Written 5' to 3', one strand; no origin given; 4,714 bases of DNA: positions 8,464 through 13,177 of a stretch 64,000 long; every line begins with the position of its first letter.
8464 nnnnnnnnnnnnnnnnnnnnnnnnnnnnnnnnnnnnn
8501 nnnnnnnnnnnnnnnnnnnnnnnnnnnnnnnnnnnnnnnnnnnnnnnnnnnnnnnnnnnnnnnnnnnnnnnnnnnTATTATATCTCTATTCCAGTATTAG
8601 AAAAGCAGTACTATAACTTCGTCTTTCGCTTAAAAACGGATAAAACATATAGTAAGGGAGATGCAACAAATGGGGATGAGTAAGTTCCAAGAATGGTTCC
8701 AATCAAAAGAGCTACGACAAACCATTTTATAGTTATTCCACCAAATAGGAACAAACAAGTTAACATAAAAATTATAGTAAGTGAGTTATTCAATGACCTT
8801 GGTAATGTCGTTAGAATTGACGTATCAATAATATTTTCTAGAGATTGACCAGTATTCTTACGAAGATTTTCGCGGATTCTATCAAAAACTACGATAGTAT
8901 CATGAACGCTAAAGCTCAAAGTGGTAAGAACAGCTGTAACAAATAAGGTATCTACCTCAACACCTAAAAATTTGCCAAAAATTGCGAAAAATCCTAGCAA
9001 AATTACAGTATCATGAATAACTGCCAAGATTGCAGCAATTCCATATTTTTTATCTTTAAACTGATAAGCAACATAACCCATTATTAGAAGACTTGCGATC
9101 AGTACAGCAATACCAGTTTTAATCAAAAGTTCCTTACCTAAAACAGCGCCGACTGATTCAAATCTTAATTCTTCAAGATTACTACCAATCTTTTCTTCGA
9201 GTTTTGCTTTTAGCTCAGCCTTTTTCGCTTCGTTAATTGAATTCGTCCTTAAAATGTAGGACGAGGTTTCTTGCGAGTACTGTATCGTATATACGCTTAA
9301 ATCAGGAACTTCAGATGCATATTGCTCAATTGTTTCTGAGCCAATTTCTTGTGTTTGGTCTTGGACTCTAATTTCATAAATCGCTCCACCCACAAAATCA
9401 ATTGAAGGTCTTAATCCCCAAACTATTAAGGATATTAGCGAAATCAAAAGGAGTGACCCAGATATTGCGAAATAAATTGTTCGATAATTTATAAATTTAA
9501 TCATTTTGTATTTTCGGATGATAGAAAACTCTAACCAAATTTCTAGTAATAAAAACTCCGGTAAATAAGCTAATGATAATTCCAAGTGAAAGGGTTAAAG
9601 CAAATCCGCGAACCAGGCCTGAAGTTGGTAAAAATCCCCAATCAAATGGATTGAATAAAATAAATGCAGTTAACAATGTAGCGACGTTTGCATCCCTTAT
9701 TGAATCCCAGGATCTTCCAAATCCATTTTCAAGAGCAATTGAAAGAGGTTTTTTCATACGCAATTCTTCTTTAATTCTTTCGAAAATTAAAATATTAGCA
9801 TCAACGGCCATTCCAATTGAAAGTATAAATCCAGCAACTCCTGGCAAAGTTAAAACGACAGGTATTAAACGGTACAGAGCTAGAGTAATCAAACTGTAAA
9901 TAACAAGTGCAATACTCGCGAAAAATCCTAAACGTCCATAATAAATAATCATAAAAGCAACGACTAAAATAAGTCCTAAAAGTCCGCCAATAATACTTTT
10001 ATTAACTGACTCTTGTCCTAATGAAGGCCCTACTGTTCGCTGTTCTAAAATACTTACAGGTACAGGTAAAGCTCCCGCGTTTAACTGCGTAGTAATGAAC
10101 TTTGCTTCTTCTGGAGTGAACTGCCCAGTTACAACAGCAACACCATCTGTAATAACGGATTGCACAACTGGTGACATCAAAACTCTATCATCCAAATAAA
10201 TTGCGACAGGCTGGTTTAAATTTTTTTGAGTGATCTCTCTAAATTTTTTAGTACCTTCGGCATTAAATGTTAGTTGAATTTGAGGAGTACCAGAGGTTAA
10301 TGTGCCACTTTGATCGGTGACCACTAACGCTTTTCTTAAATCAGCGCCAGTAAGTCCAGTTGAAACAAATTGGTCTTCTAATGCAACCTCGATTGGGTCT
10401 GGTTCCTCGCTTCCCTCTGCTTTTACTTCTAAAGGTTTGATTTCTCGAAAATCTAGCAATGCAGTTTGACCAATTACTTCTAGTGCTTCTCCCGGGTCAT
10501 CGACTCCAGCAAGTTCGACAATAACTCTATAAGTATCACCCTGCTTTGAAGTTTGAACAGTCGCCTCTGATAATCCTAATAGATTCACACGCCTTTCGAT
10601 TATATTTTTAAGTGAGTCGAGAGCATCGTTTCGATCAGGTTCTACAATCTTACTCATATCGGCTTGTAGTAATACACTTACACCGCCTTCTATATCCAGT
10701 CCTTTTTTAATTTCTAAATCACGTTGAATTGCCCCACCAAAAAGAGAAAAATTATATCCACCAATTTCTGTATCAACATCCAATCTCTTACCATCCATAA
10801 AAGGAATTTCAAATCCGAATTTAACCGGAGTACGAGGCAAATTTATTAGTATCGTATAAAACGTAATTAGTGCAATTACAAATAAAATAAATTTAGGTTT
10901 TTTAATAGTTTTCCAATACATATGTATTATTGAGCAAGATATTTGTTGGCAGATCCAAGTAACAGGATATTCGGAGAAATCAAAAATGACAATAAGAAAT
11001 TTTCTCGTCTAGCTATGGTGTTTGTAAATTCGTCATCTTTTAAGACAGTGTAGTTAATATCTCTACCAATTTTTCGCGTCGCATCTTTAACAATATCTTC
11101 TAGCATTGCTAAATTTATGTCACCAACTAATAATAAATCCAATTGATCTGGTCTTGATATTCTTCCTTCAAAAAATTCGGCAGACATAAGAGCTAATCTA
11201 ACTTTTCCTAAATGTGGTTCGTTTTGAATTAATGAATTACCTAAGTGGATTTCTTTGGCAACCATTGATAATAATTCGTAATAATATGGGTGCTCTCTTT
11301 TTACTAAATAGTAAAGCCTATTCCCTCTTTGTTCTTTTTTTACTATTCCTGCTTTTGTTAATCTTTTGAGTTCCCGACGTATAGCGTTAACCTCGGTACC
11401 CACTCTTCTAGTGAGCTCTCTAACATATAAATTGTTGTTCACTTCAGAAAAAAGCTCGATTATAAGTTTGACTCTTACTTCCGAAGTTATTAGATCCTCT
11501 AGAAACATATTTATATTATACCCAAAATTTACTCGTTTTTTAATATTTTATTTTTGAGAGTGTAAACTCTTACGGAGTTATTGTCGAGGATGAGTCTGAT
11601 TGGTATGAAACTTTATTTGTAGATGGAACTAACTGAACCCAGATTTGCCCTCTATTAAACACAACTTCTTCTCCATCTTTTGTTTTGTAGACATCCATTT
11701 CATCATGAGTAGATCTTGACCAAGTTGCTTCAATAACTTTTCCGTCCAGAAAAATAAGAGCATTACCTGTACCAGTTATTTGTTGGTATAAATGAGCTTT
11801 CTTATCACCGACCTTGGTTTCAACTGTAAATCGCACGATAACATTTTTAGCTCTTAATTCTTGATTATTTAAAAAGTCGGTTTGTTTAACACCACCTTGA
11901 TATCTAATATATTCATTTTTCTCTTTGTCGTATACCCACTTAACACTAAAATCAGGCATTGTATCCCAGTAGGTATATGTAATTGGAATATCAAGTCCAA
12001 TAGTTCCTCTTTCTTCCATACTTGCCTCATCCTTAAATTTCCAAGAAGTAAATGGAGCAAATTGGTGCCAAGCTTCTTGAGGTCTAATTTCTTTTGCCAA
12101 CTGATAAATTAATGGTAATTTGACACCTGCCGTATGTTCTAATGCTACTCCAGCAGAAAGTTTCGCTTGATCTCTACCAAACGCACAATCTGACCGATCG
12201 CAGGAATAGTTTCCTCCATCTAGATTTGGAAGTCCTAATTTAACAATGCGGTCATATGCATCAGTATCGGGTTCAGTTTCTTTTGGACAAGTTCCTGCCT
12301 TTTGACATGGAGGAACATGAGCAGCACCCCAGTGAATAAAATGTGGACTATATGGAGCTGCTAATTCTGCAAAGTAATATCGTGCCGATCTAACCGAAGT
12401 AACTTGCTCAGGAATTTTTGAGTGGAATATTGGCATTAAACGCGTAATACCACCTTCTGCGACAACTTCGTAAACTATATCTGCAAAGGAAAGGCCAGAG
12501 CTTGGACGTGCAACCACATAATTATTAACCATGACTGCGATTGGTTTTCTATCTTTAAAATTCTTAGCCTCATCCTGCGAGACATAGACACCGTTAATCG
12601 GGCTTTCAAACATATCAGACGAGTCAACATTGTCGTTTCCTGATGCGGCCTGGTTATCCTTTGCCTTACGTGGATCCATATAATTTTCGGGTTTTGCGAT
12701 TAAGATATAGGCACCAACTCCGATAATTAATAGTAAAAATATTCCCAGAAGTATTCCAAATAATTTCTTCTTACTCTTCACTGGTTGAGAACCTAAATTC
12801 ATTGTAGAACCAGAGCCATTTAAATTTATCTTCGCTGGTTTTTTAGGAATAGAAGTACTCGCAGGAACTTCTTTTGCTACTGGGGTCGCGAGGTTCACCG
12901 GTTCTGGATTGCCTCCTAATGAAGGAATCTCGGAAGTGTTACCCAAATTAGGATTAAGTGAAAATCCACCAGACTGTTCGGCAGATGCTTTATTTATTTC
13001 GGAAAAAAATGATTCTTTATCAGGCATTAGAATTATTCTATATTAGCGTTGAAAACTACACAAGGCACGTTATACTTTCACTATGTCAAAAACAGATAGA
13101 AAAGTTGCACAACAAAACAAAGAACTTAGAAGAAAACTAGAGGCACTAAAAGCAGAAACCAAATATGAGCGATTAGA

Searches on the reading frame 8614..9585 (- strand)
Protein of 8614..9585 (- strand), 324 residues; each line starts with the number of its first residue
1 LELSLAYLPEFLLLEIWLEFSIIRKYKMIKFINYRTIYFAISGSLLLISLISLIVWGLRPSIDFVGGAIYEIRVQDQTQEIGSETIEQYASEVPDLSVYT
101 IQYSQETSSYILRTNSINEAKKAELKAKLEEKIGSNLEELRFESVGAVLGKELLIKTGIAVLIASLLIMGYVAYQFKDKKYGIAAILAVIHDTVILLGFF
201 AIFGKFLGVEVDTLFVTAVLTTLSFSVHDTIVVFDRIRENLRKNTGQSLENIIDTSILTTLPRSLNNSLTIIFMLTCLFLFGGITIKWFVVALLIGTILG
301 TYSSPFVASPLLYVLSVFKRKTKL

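Call 78: search_protein_families(library=pfam, proteins=[window:8614-9585:-], max_evalue=0.00001)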
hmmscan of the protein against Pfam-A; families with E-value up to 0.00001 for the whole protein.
window:8614-9585:- (324 aa): 1 family
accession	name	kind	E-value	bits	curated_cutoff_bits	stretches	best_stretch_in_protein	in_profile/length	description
PF02355.23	SecD_SecF_C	-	1.1e-49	168.9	20.5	1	129-315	5-186/189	Protein export membrane protein SecD/SecF, C-terminal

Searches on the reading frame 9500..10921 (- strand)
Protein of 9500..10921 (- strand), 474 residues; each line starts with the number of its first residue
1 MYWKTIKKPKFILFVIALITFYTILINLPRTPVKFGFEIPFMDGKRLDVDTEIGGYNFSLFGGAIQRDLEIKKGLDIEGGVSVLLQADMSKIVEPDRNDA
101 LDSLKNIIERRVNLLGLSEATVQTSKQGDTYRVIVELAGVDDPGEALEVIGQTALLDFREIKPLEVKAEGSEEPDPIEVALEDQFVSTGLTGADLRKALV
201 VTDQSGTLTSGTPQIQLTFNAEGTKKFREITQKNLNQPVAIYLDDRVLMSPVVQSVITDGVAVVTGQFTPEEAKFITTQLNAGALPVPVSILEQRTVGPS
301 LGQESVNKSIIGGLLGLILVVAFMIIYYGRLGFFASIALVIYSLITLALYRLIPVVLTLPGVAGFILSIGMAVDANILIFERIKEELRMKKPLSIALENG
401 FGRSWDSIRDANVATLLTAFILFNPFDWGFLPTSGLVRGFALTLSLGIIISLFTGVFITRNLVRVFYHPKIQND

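Call 78: search_protein_families(library=pfam, proteins=[window:9500-10921:-], max_evalue=0.00001)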
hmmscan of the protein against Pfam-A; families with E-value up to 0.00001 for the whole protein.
window:9500-10921:- (474 aa): 4 families
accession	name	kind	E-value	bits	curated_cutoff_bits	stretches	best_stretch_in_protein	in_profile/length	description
PF22599.2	SecDF_P1_head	-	8.7e-25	87.3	27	1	188-287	19-114/114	SecDF, P1 head subdomain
PF21760.3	SecD_1st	-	7.9e-17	60.9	27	1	103-161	3-58/60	Protein translocase subunit SecDF, P1 domain, N-terminal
PF02355.23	SecD_SecF_C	-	3.8e-15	56.2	20.5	1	290-465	14-185/189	Protein export membrane protein SecD/SecF, C-terminal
PF00873.25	ACR_tran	-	4.5e-06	25.1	28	1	304-466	328-489/1021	AcrB/AcrD/AcrF family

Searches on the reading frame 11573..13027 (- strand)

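Call 78: search_protein_families(library=pfam, proteins=[window:11573-13027:-], max_evalue=0.00001)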
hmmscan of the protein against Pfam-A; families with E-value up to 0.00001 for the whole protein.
window:11573-13027:- (485 aa): 2 families
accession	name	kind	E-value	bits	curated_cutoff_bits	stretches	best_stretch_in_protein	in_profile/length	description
PF11258.13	DUF3048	-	1.9e-30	106.4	25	1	155-237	9-92/148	Protein of unknown function (DUF3048) N-terminal domain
PF17479.7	DUF3048_C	-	2e-23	83.4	25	1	362-464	11-114/114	Protein of unknown function (DUF3048) C-terminal domain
